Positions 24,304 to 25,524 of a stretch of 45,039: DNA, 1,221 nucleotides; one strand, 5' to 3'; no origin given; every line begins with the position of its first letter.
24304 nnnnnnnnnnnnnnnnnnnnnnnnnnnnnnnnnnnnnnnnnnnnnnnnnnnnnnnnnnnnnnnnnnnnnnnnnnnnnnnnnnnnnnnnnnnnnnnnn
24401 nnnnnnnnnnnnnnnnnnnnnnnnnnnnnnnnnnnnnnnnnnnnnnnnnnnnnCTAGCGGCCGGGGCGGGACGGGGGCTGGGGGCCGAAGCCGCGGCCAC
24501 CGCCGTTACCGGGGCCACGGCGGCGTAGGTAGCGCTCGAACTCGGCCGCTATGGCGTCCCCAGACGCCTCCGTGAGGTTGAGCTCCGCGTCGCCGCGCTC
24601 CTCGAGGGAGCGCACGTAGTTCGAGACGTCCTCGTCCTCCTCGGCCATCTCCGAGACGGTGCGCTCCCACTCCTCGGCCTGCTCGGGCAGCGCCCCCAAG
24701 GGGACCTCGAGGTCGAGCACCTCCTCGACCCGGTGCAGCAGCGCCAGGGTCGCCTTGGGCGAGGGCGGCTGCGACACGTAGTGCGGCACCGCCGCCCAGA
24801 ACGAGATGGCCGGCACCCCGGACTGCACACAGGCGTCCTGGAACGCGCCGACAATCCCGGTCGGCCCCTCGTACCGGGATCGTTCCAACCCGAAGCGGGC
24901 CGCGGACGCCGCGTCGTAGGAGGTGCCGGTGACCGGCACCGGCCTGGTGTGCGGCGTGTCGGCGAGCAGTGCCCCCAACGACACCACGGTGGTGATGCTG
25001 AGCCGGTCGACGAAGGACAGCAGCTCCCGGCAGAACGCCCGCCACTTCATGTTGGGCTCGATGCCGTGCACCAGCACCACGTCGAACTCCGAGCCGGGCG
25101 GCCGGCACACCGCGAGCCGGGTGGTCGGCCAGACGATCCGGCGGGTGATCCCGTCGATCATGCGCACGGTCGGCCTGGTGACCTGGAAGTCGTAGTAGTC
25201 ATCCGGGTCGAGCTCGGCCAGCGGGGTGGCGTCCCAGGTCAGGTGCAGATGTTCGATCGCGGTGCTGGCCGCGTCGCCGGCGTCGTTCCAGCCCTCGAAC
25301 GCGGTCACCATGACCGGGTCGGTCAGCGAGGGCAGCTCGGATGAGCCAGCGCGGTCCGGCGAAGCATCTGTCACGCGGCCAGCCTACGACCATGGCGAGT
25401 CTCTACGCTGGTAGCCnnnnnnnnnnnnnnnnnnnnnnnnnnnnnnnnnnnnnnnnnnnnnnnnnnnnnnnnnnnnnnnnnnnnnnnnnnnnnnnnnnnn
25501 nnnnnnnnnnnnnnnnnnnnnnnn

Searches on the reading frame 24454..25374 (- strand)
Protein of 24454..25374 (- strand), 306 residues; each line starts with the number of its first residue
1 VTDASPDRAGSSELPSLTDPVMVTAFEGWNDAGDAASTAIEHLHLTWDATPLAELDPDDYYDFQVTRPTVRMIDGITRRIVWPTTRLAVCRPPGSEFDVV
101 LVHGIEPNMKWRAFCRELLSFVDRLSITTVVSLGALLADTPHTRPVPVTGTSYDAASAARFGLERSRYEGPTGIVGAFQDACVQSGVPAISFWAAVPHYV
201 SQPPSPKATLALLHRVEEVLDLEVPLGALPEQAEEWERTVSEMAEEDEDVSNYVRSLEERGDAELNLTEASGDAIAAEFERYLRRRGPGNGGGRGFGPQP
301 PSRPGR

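Call 7: search_protein_families(library=ncbifam, proteins=[window:24454-25374:-])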
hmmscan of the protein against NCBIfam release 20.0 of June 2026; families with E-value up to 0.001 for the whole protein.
window:24454-25374:- (306 aa): 2 families
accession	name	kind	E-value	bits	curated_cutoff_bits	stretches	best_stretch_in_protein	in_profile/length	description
TIGR00161.1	TIGR00161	hypoth_equivalog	0.00013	21.8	199.25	1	172-248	153-226/239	proteasome assembly chaperone family protein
TIGR00162.1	TIGR00162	hypoth_equivalog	0.0002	20.8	200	1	29-251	27-244/260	proteasome assembly chaperone family protein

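Call 10: find_encoding_contigs(protein=window:24454-25374:-, flank=3000, max_places=10)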
Protein window:24454-25374:- (306 aa): 1 contig read that carries it; 1 place shown.
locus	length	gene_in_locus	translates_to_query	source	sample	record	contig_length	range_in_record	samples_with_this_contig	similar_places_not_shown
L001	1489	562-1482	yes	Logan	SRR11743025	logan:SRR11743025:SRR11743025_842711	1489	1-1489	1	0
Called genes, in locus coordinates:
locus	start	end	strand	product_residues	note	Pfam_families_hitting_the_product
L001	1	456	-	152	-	?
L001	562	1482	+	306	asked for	PF09754:PAC2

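Call 26: find_homologous_proteins(query=window:24454-25374:-, max_evalue=1e-40)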
Query window:24454-25374:- (306 aa): 7999 proteins with E <= 1e-40 among 8000 candidates; the best 120 are listed.
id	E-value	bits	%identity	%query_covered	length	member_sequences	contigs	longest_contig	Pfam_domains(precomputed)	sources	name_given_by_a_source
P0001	5.3e-187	639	94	92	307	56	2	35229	PF09754.16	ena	-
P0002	7.7e-172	589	94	86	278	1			PF09754.16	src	-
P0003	3.4e-170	583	92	86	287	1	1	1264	PF09754.16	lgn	-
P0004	1.5e-164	565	86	88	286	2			PF09754.16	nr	nr:PAC2 family protein [Longimycelium tulufanense]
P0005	2.4e-164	564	85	90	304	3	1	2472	PF09754.16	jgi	jgi:proteasome assembly chaperone (PAC2) family protein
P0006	5.6e-164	563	87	88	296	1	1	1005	PF09754.16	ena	-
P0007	6.3e-164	563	85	94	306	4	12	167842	PF09754.16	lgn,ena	-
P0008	1.5e-163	562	86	89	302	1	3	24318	PF09754.16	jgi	jgi:proteasome assembly chaperone (PAC2) family protein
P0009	4.6e-163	560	84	92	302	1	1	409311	PF09754.16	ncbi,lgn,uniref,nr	ncbi:PAC2 family protein [Gandjariella thermophila]|uniref:Carboxylate--amine ligase n=1 Tax=Gandjar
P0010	5.7e-163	560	86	89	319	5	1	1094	PF09754.16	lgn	-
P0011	2.7e-162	558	86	89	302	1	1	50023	PF09754.16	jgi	jgi:proteasome assembly chaperone (PAC2) family protein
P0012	1.4e-161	555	85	89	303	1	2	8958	PF09754.16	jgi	jgi:proteasome assembly chaperone (PAC2) family protein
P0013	2.0e-161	555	86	87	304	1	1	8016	PF09754.16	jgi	jgi:proteasome assembly chaperone (PAC2) family protein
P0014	2.4e-161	554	82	92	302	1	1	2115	PF09754.16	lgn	-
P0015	3.4e-161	554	83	92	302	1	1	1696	PF09754.16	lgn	-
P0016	1.7e-160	552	81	91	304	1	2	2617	PF09754.16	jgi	jgi:proteasome assembly chaperone (PAC2) family protein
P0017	3.5e-160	551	83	89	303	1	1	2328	PF09754.16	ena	-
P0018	3.9e-160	550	82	91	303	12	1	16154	PF09754.16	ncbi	-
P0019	5.4e-160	550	82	92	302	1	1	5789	PF09754.16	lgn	-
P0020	9.9e-160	549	85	88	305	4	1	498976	PF09754.16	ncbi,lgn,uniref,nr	ncbi:proteasome assembly chaperone (PAC2) family protein [Labedaea rhizosphaerae]|uniref:Proteasome 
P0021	1.6e-159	548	81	93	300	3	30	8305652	PF09754.16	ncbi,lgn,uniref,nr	ncbi:proteasome assembly chaperone (PAC2) family protein [Saccharopolyspora erythraea NRRL 2338]|uni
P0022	1.8e-159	548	82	94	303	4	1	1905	PF09754.16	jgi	jgi:proteasome assembly chaperone (PAC2) family protein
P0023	2.1e-159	548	81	92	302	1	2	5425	PF09754.16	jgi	jgi:proteasome assembly chaperone (PAC2) family protein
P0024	2.1e-159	548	79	92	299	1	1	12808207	PF09754.16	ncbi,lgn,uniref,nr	ncbi:proteasome assembly chaperone (PAC2) family protein [Kibdelosporangium banguiense]|uniref:Prote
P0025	2.3e-159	548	79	92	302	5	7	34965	PF09754.16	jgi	jgi:proteasome assembly chaperone (PAC2) family protein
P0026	2.8e-159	548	83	92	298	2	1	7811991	PF09754.16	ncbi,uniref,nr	ncbi:PAC2 family protein [Saccharothrix australiensis]|uniref:Putative ATP-grasp superfamily ATP-dep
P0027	3.0e-159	548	83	92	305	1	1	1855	PF09754.16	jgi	jgi:proteasome assembly chaperone (PAC2) family protein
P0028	3.1e-159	547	81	92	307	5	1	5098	PF09754.16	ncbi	-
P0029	3.5e-159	547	85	87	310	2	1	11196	PF09754.16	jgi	jgi:proteasome assembly chaperone (PAC2) family protein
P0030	4.0e-159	547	81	92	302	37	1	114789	PF09754.16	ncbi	-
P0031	5.2e-159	547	83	90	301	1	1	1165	PF09754.16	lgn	-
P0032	6.0e-159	547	85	88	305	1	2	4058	PF09754.16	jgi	jgi:proteasome assembly chaperone (PAC2) family protein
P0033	7.2e-159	546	82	92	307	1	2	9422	PF09754.16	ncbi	ncbi:MAG: PAC2 family protein [Pseudonocardiaceae bacterium]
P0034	8.8e-159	546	80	91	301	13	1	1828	PF09754.16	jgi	jgi:proteasome assembly chaperone (PAC2) family protein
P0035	1.1e-158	546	81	89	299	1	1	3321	PF09754.16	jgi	jgi:proteasome assembly chaperone (PAC2) family protein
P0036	1.6e-158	545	81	93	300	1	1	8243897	PF09754.16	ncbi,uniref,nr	ncbi:PAC2 family protein [Saccharopolyspora erythraea]|uniref:PAC2 family protein n=1 Tax=Saccharopo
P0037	1.7e-158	545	85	87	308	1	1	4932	PF09754.16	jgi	jgi:proteasome assembly chaperone (PAC2) family protein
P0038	1.7e-158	545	83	92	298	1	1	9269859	PF09754.16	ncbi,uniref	ncbi:PAC2 family protein [Actinosynnema sp. CS-041913]|uniref:PAC2 family protein n=1 Tax=Actinosynn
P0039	1.8e-158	545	83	91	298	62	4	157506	PF09754.16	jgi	jgi:proteasome assembly chaperone (PAC2) family protein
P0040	1.8e-158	545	82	92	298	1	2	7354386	PF09754.16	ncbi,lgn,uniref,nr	ncbi:PAC2 family protein [Saccharothrix violaceirubra]|uniref:Proteasome assembly chaperone (PAC2) f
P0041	2.9e-158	544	81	92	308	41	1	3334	PF09754.16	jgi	jgi:proteasome assembly chaperone (PAC2) family protein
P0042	3.1e-158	544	82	92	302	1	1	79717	PF09754.16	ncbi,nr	ncbi:MAG: PAC2 family protein [Pseudonocardiaceae bacterium]|nr:PAC2 family protein [Pseudonocardiac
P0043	3.4e-158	544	82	90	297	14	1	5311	PF09754.16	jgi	jgi:proteasome assembly chaperone (PAC2) family protein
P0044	3.8e-158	544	83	89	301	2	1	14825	PF09754.16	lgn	-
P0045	3.9e-158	544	82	90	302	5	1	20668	PF09754.16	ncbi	-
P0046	4.2e-158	544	87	86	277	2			PF09754.16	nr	nr:PAC2 family protein [Goodfellowiella coeruleoviolacea]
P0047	4.5e-158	544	81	92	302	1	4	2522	PF09754.16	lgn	-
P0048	5.3e-158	543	80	93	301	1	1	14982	PF09754.16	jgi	jgi:proteasome assembly chaperone (PAC2) family protein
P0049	5.8e-158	543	82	92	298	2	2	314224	PF09754.16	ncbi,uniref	ncbi:PAC2 family protein [Saccharothrix xinjiangensis]|uniref:PAC2 family protein n=1 Tax=Saccharoth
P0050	6.9e-158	543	81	92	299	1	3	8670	PF09754.16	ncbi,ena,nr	ncbi:MAG: PAC2 family protein [Actinomycetota bacterium]|nr:PAC2 family protein [Actinomycetota bact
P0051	7.5e-158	543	82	92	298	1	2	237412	PF09754.16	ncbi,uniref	ncbi:PAC2 family protein [Actinosynnema sp. NPDC059335]|uniref:PAC2 family protein n=1 Tax=Actinosyn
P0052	8.1e-158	543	80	93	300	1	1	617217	PF09754.16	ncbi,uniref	ncbi:PAC2 family protein [Saccharopolyspora taberi]|uniref:PAC2 family protein n=1 Tax=Saccharopolys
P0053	8.1e-158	543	79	92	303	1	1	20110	PF09754.16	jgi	jgi:proteasome assembly chaperone (PAC2) family protein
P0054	8.2e-158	543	83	91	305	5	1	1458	PF09754.16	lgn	-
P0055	8.2e-158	543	81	92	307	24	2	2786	PF09754.16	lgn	-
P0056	8.3e-158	543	80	92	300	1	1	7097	PF09754.16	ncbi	ncbi:PAC2 family protein [Actinokineospora soli]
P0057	9.9e-158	543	82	93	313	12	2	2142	PF09754.16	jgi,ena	jgi:proteasome assembly chaperone (PAC2) family protein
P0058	1.2e-157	542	85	87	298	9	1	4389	PF09754.16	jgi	jgi:proteasome assembly chaperone (PAC2) family protein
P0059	1.3e-157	542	83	89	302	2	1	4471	PF09754.16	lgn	-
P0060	1.4e-157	542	82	92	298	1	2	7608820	PF09754.16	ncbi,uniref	ncbi:PAC2 family protein [Saccharothrix hoggarensis]|uniref:PAC2 family protein n=1 Tax=Saccharothri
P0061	1.6e-157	542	83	88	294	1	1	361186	PF09754.16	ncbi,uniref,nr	ncbi:carboxylate--amine ligase [Lentzea sp. NBRC 105346]|uniref:PAC2 family protein n=1 Tax=Lentzea 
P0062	1.7e-157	542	79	93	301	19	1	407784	PF09754.16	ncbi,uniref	ncbi:PAC2 family protein [Saccharopolyspora sp. 5N708]|uniref:PAC2 family protein n=1 Tax=Saccharopo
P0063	1.9e-157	542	83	93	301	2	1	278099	PF09754.16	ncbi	ncbi:PAC2 family protein [Actinokineospora sp. 24-640]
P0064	1.9e-157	542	79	92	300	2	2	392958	PF09754.16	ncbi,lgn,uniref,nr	ncbi:PAC2 family protein [Kibdelosporangium persicum]|uniref:Carboxylate--amine ligase n=1 Tax=Kibde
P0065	2.0e-157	542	81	94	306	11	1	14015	PF09754.16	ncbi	-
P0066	2.0e-157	542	85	86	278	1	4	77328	PF09754.16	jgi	jgi:proteasome assembly chaperone (PAC2) family protein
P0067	2.3e-157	541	81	92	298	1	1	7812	PF09754.16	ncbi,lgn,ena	-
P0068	2.3e-157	541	82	88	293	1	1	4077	PF09754.16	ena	-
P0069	2.3e-157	541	81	90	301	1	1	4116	PF09754.16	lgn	-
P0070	2.4e-157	541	82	88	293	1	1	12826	PF09754.16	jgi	-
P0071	2.6e-157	541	81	92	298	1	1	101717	PF09754.16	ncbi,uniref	ncbi:PAC2 family protein [Actinosynnema sp. NPDC023587]|uniref:PAC2 family protein n=1 Tax=Actinosyn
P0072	2.6e-157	541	80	92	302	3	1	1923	PF09754.16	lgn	-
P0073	3.0e-157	541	81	93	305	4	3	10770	PF09754.16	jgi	jgi:proteasome assembly chaperone (PAC2) family protein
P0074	3.5e-157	541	82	89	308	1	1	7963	PF09754.16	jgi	jgi:proteasome assembly chaperone (PAC2) family protein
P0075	3.5e-157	541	81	92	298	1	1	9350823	PF09754.16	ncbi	ncbi:PAC2 family protein [Actinosynnema sp. CA-299493]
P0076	3.6e-157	541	80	93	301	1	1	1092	PF09754.16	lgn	-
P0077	3.7e-157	541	81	92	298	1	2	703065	PF09754.16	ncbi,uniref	ncbi:PAC2 family protein [Saccharothrix sp. BKS2]|uniref:PAC2 family protein n=1 Tax=Saccharothrix l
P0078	5.5e-157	540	80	92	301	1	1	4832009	PF09754.16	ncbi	ncbi:PAC2 family protein [Allosaccharopolyspora coralli]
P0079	6.0e-157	540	82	93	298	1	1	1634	PF09754.16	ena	-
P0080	7.1e-157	540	81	92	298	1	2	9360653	PF09754.16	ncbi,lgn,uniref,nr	ncbi:PAC2 family protein [Actinosynnema sp. NPDC047251]|uniref:PAC2 family protein n=1 Tax=Saccharot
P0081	7.7e-157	540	81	92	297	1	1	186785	PF09754.16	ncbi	ncbi:PAC2 family protein [Actinokineospora sp. NPDC004072]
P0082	8.2e-157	540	86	85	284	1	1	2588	PF09754.16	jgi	jgi:proteasome assembly chaperone (PAC2) family protein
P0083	8.6e-157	539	80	94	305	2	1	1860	PF09754.16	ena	-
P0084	9.7e-157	539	81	92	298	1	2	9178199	PF09754.16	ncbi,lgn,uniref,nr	ncbi:PAC2 family protein [Saccharothrix sp. 6-C]|uniref:Proteasome assembly chaperone (PAC2) family 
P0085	1.0e-156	539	79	92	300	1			PF09754.16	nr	nr:PFIG00823557: AC2 (Proteasome assembly chaperone) family [Kibdelosporangium sp. MJ126-NF4] CTQ976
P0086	1.1e-156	539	80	92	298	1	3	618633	PF09754.16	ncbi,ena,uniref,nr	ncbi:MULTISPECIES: PAC2 family protein [Saccharothrix]|uniref:Carboxylate--amine ligase n=1 Tax=Sacc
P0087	1.1e-156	539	81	94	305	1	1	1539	PF09754.16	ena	-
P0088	1.3e-156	539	79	93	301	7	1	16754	PF09754.16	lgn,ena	-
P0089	1.3e-156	539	79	92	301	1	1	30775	PF09754.16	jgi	jgi:proteasome assembly chaperone (PAC2) family protein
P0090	1.4e-156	539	79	92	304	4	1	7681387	PF09754.16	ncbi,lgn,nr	ncbi:putative ATP-grasp superfamily ATP-dependent carboligase [Actinokineospora baliensis]|nr:putati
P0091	1.4e-156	539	81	92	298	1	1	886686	PF09754.16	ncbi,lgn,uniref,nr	ncbi:PAC2 family protein [Saccharothrix obliqua]|uniref:PAC2 family protein n=1 Tax=Saccharothrix ob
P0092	1.4e-156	539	79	92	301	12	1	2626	PF09754.16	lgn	-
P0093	1.5e-156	539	79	92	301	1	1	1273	PF09754.16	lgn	-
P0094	1.5e-156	539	80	94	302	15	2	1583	PF09754.16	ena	-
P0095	1.6e-156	539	85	86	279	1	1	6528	PF09754.16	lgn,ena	-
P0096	2.1e-156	538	79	92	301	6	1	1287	PF09754.16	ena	-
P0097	2.2e-156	538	84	90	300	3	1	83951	PF09754.16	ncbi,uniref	ncbi:PAC2 family protein [Lentzea sp.]|uniref:PAC2 family protein n=1 Tax=Lentzea sp. TaxID=56099 Re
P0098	2.2e-156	538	80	92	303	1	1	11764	PF09754.16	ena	-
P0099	2.6e-156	538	79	92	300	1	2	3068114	PF09754.16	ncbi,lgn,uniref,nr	ncbi:PAC2 family protein [Kibdelosporangium aridum]|uniref:Predicted ATP-dependent carboligase, ATP-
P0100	2.9e-156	538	78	92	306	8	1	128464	PF09754.16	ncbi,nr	ncbi:MAG TPA: PAC2 family protein [Pseudonocardiaceae bacterium]|nr:PAC2 family protein [Pseudonocar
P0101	3.0e-156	538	80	92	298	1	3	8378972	PF09754.16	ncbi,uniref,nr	ncbi:PAC2 family protein [Saccharothrix longispora]|uniref:Proteasome assembly chaperone (PAC2) fami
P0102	3.7e-156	537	81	91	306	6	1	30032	PF09754.16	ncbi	-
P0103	3.7e-156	537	79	93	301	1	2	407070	PF09754.16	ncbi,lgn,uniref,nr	ncbi:PAC2 family protein [Saccharopolyspora hirsuta]|uniref:PAC2 family protein n=1 Tax=Saccharopoly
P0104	3.8e-156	537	79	93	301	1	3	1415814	PF09754.16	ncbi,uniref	ncbi:PAC2 family protein [Saccharopolyspora hirsuta]|uniref:PAC2 family protein n=1 Tax=Saccharopoly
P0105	4.0e-156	537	78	92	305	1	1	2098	PF09754.16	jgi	jgi:proteasome assembly chaperone (PAC2) family protein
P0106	4.2e-156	537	79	94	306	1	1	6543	PF09754.16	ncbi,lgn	-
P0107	4.9e-156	537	81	92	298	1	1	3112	PF09754.16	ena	-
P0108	5.4e-156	537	80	92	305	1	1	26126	PF09754.16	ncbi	-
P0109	5.6e-156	537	78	92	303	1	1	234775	PF09754.16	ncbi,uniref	ncbi:PAC2 family protein [Actinokineospora guangxiensis]|uniref:PAC2 family protein n=1 Tax=Actinoki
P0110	6.7e-156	537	80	92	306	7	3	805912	PF09754.16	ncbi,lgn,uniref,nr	ncbi:AC2 (Proteasome assembly chaperone) family [Actinokineospora spheciospongiae]|uniref:AC2 (Prote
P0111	6.7e-156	537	85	86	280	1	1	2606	PF09754.16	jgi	jgi:proteasome assembly chaperone (PAC2) family protein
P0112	7.9e-156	536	80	94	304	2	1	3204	PF09754.16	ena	-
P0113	8.5e-156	536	78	92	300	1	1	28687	PF09754.16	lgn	-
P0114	8.5e-156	536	81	93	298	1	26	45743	PF09754.16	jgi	jgi:proteasome assembly chaperone (PAC2) family protein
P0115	9.4e-156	536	81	92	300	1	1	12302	PF09754.16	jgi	jgi:proteasome assembly chaperone (PAC2) family protein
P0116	1.0e-155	536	78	93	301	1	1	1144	PF09754.16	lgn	-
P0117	1.1e-155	536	80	94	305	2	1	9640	PF09754.16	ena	-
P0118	1.1e-155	536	82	87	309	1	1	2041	PF09754.16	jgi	jgi:proteasome assembly chaperone (PAC2) family protein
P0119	1.5e-155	535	80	94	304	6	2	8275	PF09754.16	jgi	jgi:proteasome assembly chaperone (PAC2) family protein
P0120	1.5e-155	535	80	94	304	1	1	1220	PF09754.16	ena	-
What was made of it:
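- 24454..25374 (-): PAC2-family gene, convergent with mshC. Homologues listed in call 26.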

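Call 27: find_encoding_contigs(protein=P0001, flank=10000, max_places=4)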
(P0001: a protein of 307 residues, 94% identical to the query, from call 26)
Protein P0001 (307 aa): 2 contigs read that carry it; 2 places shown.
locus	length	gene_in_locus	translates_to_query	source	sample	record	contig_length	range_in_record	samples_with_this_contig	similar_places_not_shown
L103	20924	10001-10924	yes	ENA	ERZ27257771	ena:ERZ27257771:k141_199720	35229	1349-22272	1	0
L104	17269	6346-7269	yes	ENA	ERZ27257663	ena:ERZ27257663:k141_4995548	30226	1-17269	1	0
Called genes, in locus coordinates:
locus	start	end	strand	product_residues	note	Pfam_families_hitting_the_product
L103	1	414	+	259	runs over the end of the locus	PF13622:4HBT_3, PF20789:4HBT_3C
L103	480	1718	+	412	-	PF01494:FAD_binding_3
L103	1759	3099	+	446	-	PF00067:p450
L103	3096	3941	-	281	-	PF01634:HisG, PF08029:HisG_C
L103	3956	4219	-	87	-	PF01503:PRA-PH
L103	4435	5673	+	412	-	PF00067:p450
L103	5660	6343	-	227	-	PF00702:Hydrolase, PF12710:HAD, PF13419:HAD_2, PF13242:Hydrolase_like (faint)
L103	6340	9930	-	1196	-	PF02574:S-methyl_trans, PF00809:Pterin_bind, PF02607:B12-binding_2, PF02310:B12-binding, PF02965:Met_synt_B12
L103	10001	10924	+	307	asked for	PF09754:PAC2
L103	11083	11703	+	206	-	PF04542:Sigma70_r2, PF08281:Sigma70_r4_2, PF04545:Sigma70_r4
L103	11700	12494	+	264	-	-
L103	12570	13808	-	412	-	PF01406:tRNA-synt_1e, PF09334:tRNA-synt_1g (faint), PF00133:tRNA-synt_1 (faint)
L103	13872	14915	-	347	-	-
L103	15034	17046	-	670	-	PF27532:Mb0984_helical, PF13519:VWA_2 (faint), PF27098:Rv0959_3rd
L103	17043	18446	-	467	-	PF01078:Mg_chelatase (faint), PF07728:AAA_5 (faint), PF00158:Sigma54_activat (weak)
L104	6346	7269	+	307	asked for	PF09754:PAC2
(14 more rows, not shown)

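Call 28: find_encoding_contigs(protein=P0007, flank=10000, max_places=4)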
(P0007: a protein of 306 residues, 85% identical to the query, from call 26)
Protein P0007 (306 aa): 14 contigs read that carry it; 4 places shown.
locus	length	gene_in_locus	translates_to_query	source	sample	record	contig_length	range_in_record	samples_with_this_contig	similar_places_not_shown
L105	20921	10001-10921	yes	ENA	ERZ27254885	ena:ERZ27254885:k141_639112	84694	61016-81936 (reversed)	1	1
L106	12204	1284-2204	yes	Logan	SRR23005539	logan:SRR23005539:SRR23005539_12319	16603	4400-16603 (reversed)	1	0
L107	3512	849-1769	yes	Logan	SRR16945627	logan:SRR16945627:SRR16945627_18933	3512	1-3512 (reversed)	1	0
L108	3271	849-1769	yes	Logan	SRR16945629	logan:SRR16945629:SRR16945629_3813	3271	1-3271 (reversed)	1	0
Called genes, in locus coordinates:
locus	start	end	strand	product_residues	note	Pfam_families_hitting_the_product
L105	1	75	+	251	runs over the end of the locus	-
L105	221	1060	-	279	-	PF14801:TrmI-like_N, PF21985:TR61B_FKBP-like (faint), PF01135:PCMT, PF08704:GCD14, PF13578:Methyltransf_24 (faint), PF13649:Methyltransf_25 (weak), PF13847:Methyltransf_31 (weak)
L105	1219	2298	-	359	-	PF02163:Peptidase_M50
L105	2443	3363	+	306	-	PF12705:PDDEXK_1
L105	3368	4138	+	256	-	PF13622:4HBT_3, PF20789:4HBT_3C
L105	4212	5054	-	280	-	PF01634:HisG, PF08029:HisG_C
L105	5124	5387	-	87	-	PF01503:PRA-PH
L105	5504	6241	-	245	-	PF00702:Hydrolase, PF12710:HAD, PF13419:HAD_2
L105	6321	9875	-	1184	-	PF02574:S-methyl_trans, PF00809:Pterin_bind, PF02607:B12-binding_2, PF02310:B12-binding, PF02965:Met_synt_B12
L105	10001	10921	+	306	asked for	PF09754:PAC2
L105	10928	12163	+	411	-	PF00083:Sugar_tr (faint), PF07690:MFS_1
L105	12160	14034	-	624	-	PF00664:ABC_membrane, PF00005:ABC_tran, PF02463:SMC_N (faint)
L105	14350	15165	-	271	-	PF00378:ECH_1, PF16113:ECH_2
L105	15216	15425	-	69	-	PF19575:HTH_58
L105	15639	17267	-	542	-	PF00005:ABC_tran, PF02463:SMC_N (faint), PF13238:AAA_18 (faint), PF13401:AAA_22 (faint), PF13558:SbcC_Walker_B (faint), PF12848:ABC_tran_Xtn, PF00005:ABC_tran, PF13304:AAA_21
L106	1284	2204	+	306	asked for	PF09754:PAC2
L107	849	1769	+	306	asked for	PF09754:PAC2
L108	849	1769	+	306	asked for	PF09754:PAC2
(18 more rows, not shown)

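Call 29: find_encoding_contigs(protein=P0009, flank=10000, max_places=2)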
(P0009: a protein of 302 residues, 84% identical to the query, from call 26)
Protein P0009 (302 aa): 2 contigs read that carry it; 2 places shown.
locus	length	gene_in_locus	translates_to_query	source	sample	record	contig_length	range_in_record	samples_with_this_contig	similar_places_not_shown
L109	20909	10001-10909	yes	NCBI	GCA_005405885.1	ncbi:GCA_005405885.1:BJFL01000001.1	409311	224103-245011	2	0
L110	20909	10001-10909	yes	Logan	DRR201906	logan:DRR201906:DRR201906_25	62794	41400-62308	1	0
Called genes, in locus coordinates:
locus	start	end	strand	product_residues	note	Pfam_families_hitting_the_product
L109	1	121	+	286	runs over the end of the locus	-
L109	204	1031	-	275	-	PF14801:TrmI-like_N, PF01135:PCMT, PF08704:GCD14, PF13489:Methyltransf_23 (faint)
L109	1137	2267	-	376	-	PF02163:Peptidase_M50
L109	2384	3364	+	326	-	PF12705:PDDEXK_1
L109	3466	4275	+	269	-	PF13622:4HBT_3, PF20789:4HBT_3C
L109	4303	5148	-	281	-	PF01634:HisG, PF08029:HisG_C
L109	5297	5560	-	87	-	PF01503:PRA-PH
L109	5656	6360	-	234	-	PF00702:Hydrolase, PF12710:HAD, PF13419:HAD_2, PF13242:Hydrolase_like (faint)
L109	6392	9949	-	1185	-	PF02574:S-methyl_trans, PF00809:Pterin_bind, PF02607:B12-binding_2, PF02310:B12-binding, PF02965:Met_synt_B12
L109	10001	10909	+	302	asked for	PF09754:PAC2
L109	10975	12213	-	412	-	PF01406:tRNA-synt_1e, PF09334:tRNA-synt_1g (faint), PF00133:tRNA-synt_1 (weak)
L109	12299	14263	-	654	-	-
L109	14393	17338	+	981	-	PF10923:BrxC_BrxD (weak), PF13191:AAA_16, PF13401:AAA_22 (weak), PF13424:TPR_12 (weak), PF00196:GerE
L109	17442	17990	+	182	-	-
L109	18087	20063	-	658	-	PF27532:Mb0984_helical, PF27098:Rv0959_3rd, PF13519:VWA_2 (weak)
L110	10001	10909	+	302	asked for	PF09754:PAC2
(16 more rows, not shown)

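Call 43: find_encoding_contigs(protein=P0008, flank=10000, max_places=2)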
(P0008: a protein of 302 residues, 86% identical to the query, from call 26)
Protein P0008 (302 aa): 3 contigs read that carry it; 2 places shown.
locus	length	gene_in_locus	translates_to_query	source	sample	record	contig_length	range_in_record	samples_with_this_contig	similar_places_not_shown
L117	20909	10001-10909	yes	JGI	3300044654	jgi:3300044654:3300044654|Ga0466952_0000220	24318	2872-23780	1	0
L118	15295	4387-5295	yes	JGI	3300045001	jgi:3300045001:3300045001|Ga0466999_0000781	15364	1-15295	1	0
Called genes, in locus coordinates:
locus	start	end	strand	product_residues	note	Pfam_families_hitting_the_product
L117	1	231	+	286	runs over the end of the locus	-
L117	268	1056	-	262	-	PF14801:TrmI-like_N, PF01135:PCMT (weak), PF08704:GCD14, PF13489:Methyltransf_23 (faint)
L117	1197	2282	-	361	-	PF02163:Peptidase_M50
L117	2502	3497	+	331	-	PF12705:PDDEXK_1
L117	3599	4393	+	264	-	PF13622:4HBT_3, PF20789:4HBT_3C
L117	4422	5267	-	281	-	PF01634:HisG, PF08029:HisG_C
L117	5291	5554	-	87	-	PF01503:PRA-PH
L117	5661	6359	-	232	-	PF00702:Hydrolase, PF12710:HAD, PF13419:HAD_2, PF13242:Hydrolase_like (faint)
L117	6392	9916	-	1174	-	PF02574:S-methyl_trans, PF00809:Pterin_bind, PF02607:B12-binding_2, PF02310:B12-binding, PF02965:Met_synt_B12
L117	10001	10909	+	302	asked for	PF09754:PAC2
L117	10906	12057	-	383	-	PF01406:tRNA-synt_1e, PF09334:tRNA-synt_1g (faint), PF00133:tRNA-synt_1 (weak)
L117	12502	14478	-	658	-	PF27532:Mb0984_helical, PF27098:Rv0959_3rd, PF13519:VWA_2 (weak)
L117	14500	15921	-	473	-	PF00158:Sigma54_activat (faint), PF01078:Mg_chelatase (faint), PF07728:AAA_5 (faint), PF07726:AAA_3 (weak)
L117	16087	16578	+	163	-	PF14317:YcxB (weak)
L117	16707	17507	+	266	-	PF27075:Rv1486c_N, PF27076:Rv1486c_C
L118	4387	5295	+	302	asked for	PF09754:PAC2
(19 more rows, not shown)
